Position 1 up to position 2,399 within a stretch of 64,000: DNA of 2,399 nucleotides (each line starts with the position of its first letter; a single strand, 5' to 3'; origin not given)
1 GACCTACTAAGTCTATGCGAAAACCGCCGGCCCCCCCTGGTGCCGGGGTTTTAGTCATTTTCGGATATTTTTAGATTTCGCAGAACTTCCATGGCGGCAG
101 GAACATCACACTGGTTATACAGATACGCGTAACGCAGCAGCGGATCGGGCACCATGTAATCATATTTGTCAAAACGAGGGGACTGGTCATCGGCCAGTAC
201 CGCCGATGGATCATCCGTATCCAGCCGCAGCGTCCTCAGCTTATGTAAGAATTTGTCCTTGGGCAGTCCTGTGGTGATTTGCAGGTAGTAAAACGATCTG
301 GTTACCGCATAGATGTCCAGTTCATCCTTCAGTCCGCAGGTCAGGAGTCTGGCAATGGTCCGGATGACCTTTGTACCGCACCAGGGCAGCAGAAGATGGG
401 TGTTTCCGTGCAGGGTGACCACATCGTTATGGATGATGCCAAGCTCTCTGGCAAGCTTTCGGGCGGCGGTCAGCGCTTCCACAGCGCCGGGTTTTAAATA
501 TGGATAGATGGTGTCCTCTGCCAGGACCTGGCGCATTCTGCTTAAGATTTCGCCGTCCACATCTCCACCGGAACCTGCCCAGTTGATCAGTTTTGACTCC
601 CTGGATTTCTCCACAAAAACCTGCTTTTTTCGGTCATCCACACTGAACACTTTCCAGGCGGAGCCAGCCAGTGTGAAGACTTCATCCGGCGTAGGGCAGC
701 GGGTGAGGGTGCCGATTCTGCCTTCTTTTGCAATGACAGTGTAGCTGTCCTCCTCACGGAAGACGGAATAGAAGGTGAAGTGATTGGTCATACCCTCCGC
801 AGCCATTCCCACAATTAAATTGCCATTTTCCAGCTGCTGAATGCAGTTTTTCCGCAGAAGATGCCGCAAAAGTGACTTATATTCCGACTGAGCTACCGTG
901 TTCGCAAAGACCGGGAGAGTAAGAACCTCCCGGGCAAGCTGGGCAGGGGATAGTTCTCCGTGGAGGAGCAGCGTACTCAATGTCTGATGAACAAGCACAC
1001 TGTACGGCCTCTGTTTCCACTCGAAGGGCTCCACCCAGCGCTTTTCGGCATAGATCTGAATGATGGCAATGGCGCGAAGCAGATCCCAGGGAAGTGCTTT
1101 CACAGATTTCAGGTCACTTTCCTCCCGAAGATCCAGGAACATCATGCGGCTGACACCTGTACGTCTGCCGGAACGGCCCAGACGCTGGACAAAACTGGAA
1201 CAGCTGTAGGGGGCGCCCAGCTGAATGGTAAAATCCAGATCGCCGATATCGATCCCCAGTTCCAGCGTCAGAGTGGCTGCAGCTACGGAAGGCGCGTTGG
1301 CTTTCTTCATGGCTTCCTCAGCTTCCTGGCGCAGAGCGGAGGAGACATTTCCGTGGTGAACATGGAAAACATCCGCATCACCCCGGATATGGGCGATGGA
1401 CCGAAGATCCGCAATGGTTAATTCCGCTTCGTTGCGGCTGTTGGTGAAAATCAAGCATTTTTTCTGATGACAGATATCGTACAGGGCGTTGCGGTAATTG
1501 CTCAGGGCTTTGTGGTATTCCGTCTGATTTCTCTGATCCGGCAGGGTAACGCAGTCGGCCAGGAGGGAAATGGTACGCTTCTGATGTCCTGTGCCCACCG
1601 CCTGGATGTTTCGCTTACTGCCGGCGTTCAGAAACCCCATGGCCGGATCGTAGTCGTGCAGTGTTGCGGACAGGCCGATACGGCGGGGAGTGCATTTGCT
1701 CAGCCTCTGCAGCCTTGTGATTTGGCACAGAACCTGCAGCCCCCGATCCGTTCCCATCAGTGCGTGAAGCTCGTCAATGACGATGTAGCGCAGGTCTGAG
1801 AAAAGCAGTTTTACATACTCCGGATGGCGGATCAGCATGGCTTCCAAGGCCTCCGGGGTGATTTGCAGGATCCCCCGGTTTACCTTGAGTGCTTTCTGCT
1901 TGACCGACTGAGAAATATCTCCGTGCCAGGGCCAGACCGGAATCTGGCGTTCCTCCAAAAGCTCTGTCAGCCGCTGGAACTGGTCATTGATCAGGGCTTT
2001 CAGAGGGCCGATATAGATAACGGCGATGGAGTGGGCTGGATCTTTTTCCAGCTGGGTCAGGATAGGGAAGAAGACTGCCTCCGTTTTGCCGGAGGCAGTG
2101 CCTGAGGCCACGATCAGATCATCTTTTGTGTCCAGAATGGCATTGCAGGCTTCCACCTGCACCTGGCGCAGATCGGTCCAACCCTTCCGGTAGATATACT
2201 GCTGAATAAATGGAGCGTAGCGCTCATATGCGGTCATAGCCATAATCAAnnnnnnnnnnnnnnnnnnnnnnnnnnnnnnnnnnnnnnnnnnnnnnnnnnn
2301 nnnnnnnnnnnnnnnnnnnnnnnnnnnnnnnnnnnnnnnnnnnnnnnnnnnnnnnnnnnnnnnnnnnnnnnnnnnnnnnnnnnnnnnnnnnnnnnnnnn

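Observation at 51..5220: TerB-N/TerB-C + P-loop ATPase + DExH helicase operon (Shango-type defence architecture) at the left window edge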

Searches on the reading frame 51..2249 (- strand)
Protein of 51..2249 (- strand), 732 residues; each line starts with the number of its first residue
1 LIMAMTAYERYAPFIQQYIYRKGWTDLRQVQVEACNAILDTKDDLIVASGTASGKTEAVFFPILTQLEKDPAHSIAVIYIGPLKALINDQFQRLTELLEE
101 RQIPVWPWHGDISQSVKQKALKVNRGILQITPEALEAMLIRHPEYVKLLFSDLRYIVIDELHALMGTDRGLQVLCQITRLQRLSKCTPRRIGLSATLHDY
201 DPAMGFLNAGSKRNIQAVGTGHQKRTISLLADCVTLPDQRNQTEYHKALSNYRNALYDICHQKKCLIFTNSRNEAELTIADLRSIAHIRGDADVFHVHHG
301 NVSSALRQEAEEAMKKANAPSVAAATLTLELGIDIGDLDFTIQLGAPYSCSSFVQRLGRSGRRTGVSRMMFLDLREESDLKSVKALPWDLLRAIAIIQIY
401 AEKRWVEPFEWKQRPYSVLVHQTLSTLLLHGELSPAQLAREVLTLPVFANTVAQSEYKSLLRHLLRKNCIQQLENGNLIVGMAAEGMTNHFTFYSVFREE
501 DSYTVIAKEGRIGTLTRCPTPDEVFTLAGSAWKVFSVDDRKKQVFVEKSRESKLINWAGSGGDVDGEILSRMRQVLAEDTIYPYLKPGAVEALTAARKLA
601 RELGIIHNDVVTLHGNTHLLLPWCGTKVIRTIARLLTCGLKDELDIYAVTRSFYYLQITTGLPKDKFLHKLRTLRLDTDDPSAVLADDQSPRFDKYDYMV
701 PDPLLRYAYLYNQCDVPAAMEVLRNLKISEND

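Call 4: search_protein_families(library=pfam, proteins=[window:51-2249:-], max_evalue=0.01)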
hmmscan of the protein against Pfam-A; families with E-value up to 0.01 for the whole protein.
window:51-2249:- (732 aa): 5 families
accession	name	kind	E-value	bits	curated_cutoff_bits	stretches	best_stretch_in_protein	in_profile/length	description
PF00270.35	DEAD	-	5.7e-27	94.9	26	1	29-198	2-161/167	DEAD/DEAH box helicase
PF00271.37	Helicase_C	-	1.5e-15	57.8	23.5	1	255-363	5-109/110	Helicase conserved C-terminal domain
PF04851.21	ResIII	-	4.1e-07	30.5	22.5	1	26-197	3-162/164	Type III restriction enzyme, res subunit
PF22590.2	Cas3-like_C_2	-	1.6e-05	25.6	27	1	262-363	2-104/106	CRISPR-associated nuclease/helicase Cas3, C-terminal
PF19306.5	WH_Lhr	-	0.00025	20.9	27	1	403-552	5-164/168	Large helicase-related protein, winged helix domain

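Call 5: search_protein_families(library=padloc, proteins=[window:51-2249:-], max_evalue=0.01)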
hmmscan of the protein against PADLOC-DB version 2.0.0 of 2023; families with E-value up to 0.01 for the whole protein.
window:51-2249:- (732 aa): 58 families (the best 25 are shown)
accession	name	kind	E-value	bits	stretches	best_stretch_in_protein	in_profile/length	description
PDLC03960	SngC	-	2.4e-227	755.1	1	5-725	3-719/720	-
PDLC02503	BrxHI|BrxHII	-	5.6e-129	429.5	1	5-674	2-642/698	BrxHI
PDLC02501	BrxHI|BrxHII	-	1.2e-79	266.4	1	6-600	2-576/925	BrxHI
PDLC02897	DpdJ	-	5.4e-28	95.4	1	27-366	100-454/1570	DpdJ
PDLC03928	PsyrT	-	5.2e-20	69.3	2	263-382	242-354/689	-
PDLC02896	DpdJ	-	6e-19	65.3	3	16-94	148-236/1487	DpdJ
PDLC00037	DruE3|DruE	-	2.5e-18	63.3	2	31-167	106-267/2055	SNF2 family N-terminal domain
PDLC00036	DruE3|DruE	-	9.9e-18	60.6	2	31-168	97-254/2023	SNF2 family N-terminal domain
PDLC00035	DruE3|DruE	-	2.1e-15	53.5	2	31-168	107-268/1460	SNF2 family N-terminal domain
PDLC00192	HamB1|HamB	-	1.7e-14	50.5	1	14-185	255-421/1104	DEAD-box helicase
PDLC01761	Cas3b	-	3.2e-14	50.6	2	25-122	218-304/705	-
PDLC00013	DruE1|DruE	-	9.4e-14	48.2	1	31-102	96-175/1776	SNF2 family N-terminal domain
PDLC00014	DruE2|DruE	-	2.4e-13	46.5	2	21-69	102-150/1928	SNF2 family N-terminal domain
PDLC01252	Cas3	-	2.5e-13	48.1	1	45-364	2-289/324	CAS-I; effector_G3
PDLC00015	DruE2|DruE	-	3.1e-13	46.4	2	25-69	95-139/1887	SNF2 family N-terminal domain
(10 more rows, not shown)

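Call 6: search_protein_families(library=ncbifam, proteins=[window:51-2249:-], max_evalue=0.01)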
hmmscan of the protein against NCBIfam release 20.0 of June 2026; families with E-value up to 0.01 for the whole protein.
window:51-2249:- (732 aa): 28 families (the best 25 are shown)
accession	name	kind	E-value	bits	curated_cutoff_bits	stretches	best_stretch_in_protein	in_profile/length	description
TIGR04121.1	DEXH_lig_assoc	equivalog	6e-69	232.6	850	1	15-464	3-434/804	ligase-associated DNA damage response DEXH box helicase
NF010338.0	PRK13767.1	equivalog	3.6e-56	191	849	1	8-464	16-473/877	ATP-dependent helicase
TIGR03817.1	DECH_helic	hypoth_equivalog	1.6e-36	125.9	874.1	1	12-367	22-377/742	helicase/secretion neighborhood putative DEAH-box helicase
NF007284.0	PRK09751.1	equivalog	8e-26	89.6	1496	2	294-372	351-429/1538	ATP-dependent helicase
NF041067.1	DpdJ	equivalog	7.2e-16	57.1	800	3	15-93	137-224/1482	protein DpdJ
NF040935.1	helicase_Hel308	equivalog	2.5e-14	52.4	1200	1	15-286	15-271/704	ATP-dependent DNA helicase Hel308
TIGR00614.1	recQ_fam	subfamily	5.6e-14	51.8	219.8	1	23-370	8-327/470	RecQ family ATP-dependent DNA helicase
NF053631.1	RNA_helic_CshA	equivalog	9.8e-14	51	646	1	15-385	10-354/434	degradosome RNA helicase CshA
NF002654.0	PRK02362.1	equivalog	1.2e-13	50.3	887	1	15-283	12-264/739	ATP-dependent DNA helicase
NF053711.1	RNA_heli_RhlE1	exception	7e-12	44.8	750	1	22-367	19-342/434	RNA helicase RhlE1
NF001308.0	PRK00254.1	equivalog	2.6e-11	42.5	1216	1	15-282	12-258/720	ATP-dependent DNA helicase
NF008744.0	PRK11776.1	equivalog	5.8e-11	41.6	524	1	19-364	19-337/460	ATP-dependent RNA helicase DbpA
TIGR01587.1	cas3_core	equivalog_domain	2.6e-10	40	102.45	1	45-362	2-318/358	CRISPR-associated helicase Cas3'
TIGR02621.3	cas3_GSU0051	exception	2.9e-10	39.6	400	1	155-365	170-375/854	type I-G CRISPR-associated helicase/endonuclease Cas3g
NF002251.0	PRK01172.1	equivalog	1.5e-09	36.7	891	1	27-286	23-260/674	ATP-dependent DNA helicase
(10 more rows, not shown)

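Call 20: find_related_loci(query=window:51-2243:-, collection=genome_contigs, flank=10000)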
Query window:51-2243:- (730 aa) in genome_contigs; peptide patterns used: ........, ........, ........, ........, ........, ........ (x = any residue, [..] = any of these).
23 stretches matched a pattern; 3 encode a relative of the query (tblastn E <= 1e-3); 3 distinct loci.
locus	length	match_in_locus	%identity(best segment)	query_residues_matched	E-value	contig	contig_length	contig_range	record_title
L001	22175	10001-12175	60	1-727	0e+0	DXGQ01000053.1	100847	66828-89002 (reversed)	MAG TPA_asm: Candidatus Anaerobutyricum avicola isolate ChiSxjej6B18-9268 ChiSxjej6B18M5__C221827_L100847_SAMN08009924,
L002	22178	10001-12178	55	1-728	0e+0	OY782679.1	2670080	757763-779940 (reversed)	MAG: Candidatus Limiplasma sp. isolate 68f417b7-702a-45c2-ac46-c3aa6b7c0892 genome assembly, chromosome: 1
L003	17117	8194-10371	31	5-722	1e-104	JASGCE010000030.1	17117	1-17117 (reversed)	MAG: Candidatus Paceibacterota bacterium isolate MAG10 NODE_1481_length_17117_cov_119.144121, whole genome shotgun seque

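Call 26: search_protein_families(library=pfam, proteins=[L001:6274-8670:+, L002:6639-8654:+, L002:12221-15853:+, L002:3158-6085:-, L001:12857-13975:+, L001:2441-3985:+, L001:611-2266:+], max_evalue=0.001)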
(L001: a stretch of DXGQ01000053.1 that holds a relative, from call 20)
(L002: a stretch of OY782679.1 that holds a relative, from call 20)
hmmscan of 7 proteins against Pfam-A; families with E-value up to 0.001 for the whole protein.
L001:6274-8670:+ (798 aa): 3 families
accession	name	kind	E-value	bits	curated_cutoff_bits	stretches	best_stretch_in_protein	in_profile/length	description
PF13208.11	TerB_N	-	7e-43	147.2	25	1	240-458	7-204/207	TerB N-terminal domain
PF05154.21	TM2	-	6e-19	68.4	27.9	1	100-148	2-51/51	TM2 domain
PF15615.11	TerB_C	-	1.3e-16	61.6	26.3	2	680-789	54-148/148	TerB-C domain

L002:6639-8654:+ (671 aa): 2 families
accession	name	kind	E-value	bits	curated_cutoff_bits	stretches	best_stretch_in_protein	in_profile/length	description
PF13208.11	TerB_N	-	2.5e-38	132.3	25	1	137-343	24-207/207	TerB N-terminal domain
PF15615.11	TerB_C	-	1.3e-15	58.4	26.3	2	570-666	51-147/148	TerB-C domain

L002:12221-15853:+ (1210 aa): 1 family
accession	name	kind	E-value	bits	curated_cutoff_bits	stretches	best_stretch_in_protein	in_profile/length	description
PF13289.12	SIR2_2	-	2e-13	51.1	24.5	1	129-248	2-124/141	SIR2-like domain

L002:3158-6085:- (975 aa): 2 families
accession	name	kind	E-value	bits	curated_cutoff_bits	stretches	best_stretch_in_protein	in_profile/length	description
PF00092.34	VWA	-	2e-09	38.4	23.8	1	39-244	1-170/174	von Willebrand factor type A domain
PF13519.12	VWA_2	-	3.1e-09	37.9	27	1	40-168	1-107/107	von Willebrand factor type A domain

L001:12857-13975:+ (372 aa): 1 family
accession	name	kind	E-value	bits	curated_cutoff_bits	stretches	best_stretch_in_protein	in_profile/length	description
PF13630.11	SdpI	-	2.1e-20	73.1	28.2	1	147-217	1-71/71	SdpI/YfhL protein family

L001:2441-3985:+ (514 aa): 5 families
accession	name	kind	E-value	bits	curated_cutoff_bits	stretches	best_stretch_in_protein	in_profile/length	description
PF00958.27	GMP_synt_C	-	5.5e-43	145.4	27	1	422-513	1-92/92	GMP synthase C terminal domain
PF00117.34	GATase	-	1.2e-42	146.2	22.8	1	8-188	2-189/190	Glutamine amidotransferase class-I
PF07722.19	Peptidase_C26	-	1.5e-08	35.1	20.5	1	68-171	98-219/219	Peptidase C26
PF02540.23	NAD_synthase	-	1.6e-08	34.4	21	1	203-242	6-45/242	NAD synthase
PF03054.22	tRNA_Me_trans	-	0.00015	21.9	20.6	1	217-249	2-33/202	tRNA methyl transferase HUP domain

L001:611-2266:+ (551 aa): 2 families
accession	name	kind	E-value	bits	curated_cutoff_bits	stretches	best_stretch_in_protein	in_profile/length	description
PF01077.27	NIR_SIR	-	1e-33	116.4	27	2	143-288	2-149/158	Nitrite and sulphite reductase 4Fe-4S domain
PF03460.22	NIR_SIR_ferr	-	2.5e-21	75.6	24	2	67-128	1-63/69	Nitrite/Sulfite reductase ferredoxin-like half domain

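Call 31: find_encoding_contigs(protein=window:51-2243:-, flank=10000, max_places=10)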
Protein window:51-2243:- (730 aa): no gene with exactly this product is on record in the collection.

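Call 62: search_solved_structures(query=window:51-2243:-, max_evalue=0.00001)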
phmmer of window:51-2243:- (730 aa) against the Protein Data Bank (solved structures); distinct sequences matched with E-value up to 0.00001: 46.
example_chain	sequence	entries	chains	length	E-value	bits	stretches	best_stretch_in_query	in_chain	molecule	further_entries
5v9x_A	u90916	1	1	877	1.5e-27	99.5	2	27-283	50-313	ATP-dependent DNA helicase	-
7lhl_A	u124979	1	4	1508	7.3e-27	97.2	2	27-283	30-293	ATP-dependent DNA helicase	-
6znp_A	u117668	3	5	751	7.6e-27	97.2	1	19-369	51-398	Uncharacterized ATP-dependent helicase YprA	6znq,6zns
6qv3_A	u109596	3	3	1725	6.8e-20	74.2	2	34-286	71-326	Pre-mRNA splicing helicase-like protein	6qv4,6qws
5m59_A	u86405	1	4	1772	7.5e-20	74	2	34-286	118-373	Pre-mRNA splicing helicase-like protein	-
6s8o_B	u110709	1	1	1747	4.5e-19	71.5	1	20-311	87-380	U5 small nuclear ribonucleoprotein 200 kDa helicase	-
6qdv_B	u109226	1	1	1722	3.8e-18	68.4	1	20-311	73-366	U5 small nuclear ribonucleoprotein 200 kDa helicase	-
4f92_B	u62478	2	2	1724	3.8e-18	68.4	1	20-311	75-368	U5 small nuclear ribonucleoprotein 200 kDa helicase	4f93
4f91_B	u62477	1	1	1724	3.8e-18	68.4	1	20-311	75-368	U5 small nuclear ribonucleoprotein 200 kDa helicase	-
5urj_A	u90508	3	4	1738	3.9e-18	68.4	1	20-311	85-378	U5 small nuclear ribonucleoprotein 200 kDa helicase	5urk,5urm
4kit_B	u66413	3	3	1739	3.9e-18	68.3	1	20-311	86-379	U5 small nuclear ribonucleoprotein 200 kDa helicase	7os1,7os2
6s8q_B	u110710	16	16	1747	4e-18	68.3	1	20-311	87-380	U5 small nuclear ribonucleoprotein 200 kDa helicase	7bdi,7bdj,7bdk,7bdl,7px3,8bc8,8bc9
6s9i_B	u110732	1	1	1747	4.4e-18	68.2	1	20-311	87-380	U5 small nuclear ribonucleoprotein 200 kDa helicase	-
3jcr_C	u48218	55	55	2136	7.1e-18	67.5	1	20-311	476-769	hBrr2 | U5 small nuclear ribonucleoprotein 200 kDa helicase | Brr2, U5 small nuclear ribonucleoprotein 200 kDa helicase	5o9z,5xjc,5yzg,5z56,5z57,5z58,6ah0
8alz_B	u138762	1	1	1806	1.1e-16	63.6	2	19-208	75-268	Activating signal cointegrator 1 complex subunit 3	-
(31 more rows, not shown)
